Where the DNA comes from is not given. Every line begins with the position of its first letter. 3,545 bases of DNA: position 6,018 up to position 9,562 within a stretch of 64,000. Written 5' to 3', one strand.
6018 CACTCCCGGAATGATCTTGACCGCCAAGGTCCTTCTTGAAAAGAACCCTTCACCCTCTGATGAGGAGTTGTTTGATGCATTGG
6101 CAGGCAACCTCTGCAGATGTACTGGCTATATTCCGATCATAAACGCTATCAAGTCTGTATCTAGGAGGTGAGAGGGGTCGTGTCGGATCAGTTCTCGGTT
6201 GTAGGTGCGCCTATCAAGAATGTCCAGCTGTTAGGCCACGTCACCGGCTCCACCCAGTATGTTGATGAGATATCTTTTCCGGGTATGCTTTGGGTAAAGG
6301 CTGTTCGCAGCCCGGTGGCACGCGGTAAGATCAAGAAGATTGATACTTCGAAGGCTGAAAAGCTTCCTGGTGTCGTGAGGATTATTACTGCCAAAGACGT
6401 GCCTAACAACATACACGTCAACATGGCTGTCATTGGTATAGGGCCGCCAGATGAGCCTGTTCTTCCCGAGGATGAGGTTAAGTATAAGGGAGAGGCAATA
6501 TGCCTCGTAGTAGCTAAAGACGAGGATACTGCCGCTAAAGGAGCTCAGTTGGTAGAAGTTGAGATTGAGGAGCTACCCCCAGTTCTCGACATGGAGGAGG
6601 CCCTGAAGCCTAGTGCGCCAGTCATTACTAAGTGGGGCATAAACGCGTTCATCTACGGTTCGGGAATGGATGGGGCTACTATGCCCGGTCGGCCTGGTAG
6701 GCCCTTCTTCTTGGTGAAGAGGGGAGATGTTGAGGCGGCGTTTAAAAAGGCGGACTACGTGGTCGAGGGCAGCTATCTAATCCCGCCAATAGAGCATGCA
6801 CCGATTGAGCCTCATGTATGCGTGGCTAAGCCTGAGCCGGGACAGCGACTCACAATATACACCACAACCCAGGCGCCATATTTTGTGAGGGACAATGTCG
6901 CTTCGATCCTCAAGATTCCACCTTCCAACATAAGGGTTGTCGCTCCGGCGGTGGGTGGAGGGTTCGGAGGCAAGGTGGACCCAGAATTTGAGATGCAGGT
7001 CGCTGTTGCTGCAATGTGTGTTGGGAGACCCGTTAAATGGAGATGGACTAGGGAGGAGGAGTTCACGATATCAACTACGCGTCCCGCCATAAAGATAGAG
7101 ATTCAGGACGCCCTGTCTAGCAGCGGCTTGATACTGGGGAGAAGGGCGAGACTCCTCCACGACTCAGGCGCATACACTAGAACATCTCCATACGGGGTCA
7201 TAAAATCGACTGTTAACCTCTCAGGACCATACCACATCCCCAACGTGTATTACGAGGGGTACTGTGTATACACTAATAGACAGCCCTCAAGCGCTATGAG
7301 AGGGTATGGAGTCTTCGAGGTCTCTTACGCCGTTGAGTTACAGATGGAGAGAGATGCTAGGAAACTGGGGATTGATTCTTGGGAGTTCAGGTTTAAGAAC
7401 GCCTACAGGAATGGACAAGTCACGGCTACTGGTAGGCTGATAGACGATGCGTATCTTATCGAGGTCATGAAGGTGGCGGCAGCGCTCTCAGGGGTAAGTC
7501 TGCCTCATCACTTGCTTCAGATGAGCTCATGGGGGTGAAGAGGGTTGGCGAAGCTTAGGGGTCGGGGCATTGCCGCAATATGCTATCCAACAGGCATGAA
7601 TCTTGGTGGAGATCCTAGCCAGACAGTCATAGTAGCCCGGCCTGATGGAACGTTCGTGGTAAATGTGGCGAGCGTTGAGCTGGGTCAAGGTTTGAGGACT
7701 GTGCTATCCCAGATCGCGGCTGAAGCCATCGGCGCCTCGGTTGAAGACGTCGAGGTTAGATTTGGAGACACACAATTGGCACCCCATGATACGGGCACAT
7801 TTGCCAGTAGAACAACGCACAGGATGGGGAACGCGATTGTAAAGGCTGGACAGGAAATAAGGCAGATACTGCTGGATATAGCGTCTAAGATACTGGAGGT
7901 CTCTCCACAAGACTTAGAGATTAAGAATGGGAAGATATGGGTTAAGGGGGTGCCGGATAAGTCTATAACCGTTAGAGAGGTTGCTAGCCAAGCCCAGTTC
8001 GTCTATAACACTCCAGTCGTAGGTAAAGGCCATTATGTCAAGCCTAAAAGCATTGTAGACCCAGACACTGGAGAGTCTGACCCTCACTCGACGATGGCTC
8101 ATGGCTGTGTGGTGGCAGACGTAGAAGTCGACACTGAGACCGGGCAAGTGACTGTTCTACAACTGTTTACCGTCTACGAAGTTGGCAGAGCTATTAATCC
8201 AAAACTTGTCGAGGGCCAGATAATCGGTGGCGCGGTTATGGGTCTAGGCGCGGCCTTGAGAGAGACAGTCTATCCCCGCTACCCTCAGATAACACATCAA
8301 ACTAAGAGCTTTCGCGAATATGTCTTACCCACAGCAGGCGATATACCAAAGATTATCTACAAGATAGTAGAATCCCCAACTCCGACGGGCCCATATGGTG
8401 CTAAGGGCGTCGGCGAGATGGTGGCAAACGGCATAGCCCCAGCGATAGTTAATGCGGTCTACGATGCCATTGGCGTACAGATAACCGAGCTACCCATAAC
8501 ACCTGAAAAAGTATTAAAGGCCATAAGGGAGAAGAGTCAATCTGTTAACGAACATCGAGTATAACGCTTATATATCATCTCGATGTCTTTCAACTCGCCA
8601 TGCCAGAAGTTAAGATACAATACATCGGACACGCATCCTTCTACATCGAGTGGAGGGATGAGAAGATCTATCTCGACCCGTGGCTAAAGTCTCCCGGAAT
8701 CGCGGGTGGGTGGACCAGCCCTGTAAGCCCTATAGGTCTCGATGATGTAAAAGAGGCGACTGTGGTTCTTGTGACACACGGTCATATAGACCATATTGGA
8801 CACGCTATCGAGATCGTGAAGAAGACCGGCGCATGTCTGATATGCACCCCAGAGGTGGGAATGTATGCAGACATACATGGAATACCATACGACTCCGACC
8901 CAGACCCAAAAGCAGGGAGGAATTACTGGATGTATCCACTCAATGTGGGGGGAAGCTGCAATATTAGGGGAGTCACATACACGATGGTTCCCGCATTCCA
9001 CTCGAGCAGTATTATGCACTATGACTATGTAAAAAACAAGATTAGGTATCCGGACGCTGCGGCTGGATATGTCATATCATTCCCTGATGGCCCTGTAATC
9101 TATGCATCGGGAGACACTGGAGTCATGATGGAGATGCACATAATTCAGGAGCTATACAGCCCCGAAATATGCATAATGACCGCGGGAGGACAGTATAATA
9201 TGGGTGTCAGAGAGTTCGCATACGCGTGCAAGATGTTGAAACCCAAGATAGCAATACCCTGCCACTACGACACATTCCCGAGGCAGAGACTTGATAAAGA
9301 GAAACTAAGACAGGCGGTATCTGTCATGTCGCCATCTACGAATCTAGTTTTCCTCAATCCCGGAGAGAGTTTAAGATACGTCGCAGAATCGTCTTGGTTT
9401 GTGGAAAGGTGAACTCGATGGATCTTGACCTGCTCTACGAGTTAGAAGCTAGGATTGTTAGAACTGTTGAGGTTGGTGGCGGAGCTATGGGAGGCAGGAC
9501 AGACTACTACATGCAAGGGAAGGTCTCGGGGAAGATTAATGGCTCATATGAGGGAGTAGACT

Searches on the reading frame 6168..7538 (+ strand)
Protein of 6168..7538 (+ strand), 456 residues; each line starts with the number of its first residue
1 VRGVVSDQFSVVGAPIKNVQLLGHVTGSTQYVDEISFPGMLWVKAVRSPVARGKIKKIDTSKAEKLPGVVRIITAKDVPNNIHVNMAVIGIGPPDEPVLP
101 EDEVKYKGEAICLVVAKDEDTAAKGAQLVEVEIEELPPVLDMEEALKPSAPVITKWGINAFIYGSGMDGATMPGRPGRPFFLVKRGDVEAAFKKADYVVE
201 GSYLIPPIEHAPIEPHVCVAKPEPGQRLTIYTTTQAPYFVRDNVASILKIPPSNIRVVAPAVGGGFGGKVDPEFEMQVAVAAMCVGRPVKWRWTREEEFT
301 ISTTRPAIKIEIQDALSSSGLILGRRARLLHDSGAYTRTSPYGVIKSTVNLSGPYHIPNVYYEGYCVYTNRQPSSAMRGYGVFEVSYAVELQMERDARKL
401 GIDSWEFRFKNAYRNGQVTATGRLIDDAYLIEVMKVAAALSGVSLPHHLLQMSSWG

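Call 50: search_protein_families(library=pfam, proteins=[window:6168-7538:+], max_evalue=0.001)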
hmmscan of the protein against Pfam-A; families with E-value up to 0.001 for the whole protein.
window:6168-7538:+ (456 aa): 2 families
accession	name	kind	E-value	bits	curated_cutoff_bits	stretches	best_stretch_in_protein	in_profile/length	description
PF02738.23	MoCoBD_1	-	5.1e-76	255.4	27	1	182-412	12-244/244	Molybdopterin cofactor-binding domain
PF01315.27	Ald_Xan_dh_C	-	6.9e-30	104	31.3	1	26-137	1-110/110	Aldehyde oxidase and xanthine dehydrogenase, a/b hammerhead domain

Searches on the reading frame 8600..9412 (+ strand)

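Call 51: search_protein_families(library=pfam, proteins=[window:8600-9412:+], max_evalue=0.001)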
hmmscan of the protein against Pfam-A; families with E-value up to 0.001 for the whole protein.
window:8600-9412:+ (270 aa): 3 families
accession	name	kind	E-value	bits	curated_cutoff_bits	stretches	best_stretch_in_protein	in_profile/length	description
PF12706.13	Lactamase_B_2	-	8.3e-20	71.7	27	1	23-223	3-200/200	Beta-lactamase superfamily domain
PF13483.12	Lactamase_B_3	-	9.4e-18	65.1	24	1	5-222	1-160/160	Beta-lactamase superfamily domain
PF00753.33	Lactamase_B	-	3.3e-06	27.6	22.7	1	52-89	43-80/196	Metallo-beta-lactamase superfamily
